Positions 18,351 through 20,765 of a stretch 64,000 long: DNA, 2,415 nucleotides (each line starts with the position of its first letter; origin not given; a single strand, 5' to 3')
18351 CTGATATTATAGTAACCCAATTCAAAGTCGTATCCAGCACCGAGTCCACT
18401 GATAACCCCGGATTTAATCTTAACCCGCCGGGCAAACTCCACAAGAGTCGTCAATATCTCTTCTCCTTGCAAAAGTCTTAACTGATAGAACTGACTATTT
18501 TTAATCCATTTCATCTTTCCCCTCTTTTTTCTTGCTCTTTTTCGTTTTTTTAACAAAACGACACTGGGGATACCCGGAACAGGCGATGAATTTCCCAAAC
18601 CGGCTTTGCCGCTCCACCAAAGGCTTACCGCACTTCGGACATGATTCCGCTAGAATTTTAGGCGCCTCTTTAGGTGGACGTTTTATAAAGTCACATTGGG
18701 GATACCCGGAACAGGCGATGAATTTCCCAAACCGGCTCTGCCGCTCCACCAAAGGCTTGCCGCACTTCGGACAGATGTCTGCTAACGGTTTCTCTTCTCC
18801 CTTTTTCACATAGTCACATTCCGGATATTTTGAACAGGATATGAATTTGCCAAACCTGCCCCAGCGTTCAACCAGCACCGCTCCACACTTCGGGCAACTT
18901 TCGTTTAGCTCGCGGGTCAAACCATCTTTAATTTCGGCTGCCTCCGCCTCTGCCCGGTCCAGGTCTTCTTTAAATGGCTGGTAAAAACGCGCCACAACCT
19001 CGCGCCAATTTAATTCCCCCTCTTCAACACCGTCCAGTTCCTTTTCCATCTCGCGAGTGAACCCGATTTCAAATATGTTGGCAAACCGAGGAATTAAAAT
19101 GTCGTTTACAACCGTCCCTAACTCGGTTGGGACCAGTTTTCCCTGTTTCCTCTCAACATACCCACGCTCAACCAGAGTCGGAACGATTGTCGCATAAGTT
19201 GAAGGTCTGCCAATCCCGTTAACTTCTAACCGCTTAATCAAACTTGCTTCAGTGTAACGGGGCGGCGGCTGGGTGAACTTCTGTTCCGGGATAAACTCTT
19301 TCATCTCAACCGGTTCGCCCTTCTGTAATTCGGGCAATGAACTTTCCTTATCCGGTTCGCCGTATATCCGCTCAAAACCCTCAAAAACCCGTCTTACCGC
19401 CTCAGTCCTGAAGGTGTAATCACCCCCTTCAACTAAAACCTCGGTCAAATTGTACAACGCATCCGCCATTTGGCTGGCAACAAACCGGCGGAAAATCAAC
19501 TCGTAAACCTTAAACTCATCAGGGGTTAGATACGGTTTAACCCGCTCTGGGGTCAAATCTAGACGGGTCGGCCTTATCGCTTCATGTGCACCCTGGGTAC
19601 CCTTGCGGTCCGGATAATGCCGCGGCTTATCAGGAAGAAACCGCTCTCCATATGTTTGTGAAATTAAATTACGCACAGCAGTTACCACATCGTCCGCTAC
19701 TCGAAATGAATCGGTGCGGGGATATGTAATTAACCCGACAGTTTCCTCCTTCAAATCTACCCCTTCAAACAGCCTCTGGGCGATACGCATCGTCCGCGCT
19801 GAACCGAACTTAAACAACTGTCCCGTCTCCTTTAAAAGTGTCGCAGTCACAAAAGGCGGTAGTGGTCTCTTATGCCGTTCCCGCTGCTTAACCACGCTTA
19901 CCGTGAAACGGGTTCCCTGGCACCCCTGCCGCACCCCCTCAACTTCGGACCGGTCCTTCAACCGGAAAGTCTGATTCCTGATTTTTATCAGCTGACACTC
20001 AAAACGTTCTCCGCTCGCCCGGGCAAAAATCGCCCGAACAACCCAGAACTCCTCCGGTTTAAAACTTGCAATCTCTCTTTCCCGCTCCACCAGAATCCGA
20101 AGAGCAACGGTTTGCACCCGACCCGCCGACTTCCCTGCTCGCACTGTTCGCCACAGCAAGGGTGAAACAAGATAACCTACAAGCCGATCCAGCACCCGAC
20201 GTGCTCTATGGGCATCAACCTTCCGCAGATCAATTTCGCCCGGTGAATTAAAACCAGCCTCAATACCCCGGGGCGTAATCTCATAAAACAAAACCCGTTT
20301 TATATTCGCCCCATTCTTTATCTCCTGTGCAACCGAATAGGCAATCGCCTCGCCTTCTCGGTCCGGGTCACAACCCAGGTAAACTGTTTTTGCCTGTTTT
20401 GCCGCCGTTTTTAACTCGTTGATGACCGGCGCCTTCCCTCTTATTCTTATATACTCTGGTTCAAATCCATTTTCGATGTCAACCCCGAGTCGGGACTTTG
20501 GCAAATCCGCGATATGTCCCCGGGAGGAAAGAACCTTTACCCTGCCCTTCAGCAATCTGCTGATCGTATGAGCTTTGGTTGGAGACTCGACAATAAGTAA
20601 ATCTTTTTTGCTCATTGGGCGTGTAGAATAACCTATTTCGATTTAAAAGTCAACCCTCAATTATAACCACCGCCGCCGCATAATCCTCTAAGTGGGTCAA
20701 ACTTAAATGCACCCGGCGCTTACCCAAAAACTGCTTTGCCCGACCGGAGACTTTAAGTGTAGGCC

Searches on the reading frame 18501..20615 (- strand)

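Call 25: search_protein_families(library=pfam, proteins=[window:18501-20615:-], max_evalue=0.001)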
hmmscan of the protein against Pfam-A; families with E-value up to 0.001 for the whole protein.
window:18501-20615:- (704 aa): 10 families
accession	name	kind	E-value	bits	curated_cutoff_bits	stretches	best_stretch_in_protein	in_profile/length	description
PF01131.25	Topoisom_bac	-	4.4e-118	395.3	35.1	1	128-541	2-410/411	DNA topoisomerase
PF01396.24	Zn_ribbon_Top1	-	1e-44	150.4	32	3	657-693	2-38/39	Topoisomerase DNA binding C4 zinc finger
PF01751.28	Toprim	-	5.1e-19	68.7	23.1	1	6-113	2-96/96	Toprim domain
PF06677.18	Auto_anti-p27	-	1.9e-09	37.9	24.1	0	654-669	13-28/40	Sjogren's syndrome/scleroderma autoantigen 1 (Autoantigen p27)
PF13248.11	Zn_ribbon_3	-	1.5e-07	31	27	0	658-671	4-16/26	zinc-ribbon domain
PF06906.16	DUF1272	-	2.7e-06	27.8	25.3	0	599-627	28-56/57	Protein of unknown function (DUF1272)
PF24029.1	DUF7340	-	1.7e-05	25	27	0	655-677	5-27/62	Domain of unknown function (DUF7340)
PF13240.11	Zn_Ribbon_1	-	0.00011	22.4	25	0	658-666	15-23/23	zinc-ribbon domain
PF23451.1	Zn_ribbon_PaaD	-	0.00013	21.9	27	0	613-631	16-33/53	PaaD zinc beta ribbon domain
PF09723.15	Zn_ribbon_8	-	0.00026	21.4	34.4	0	604-626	20-40/41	Zinc ribbon domain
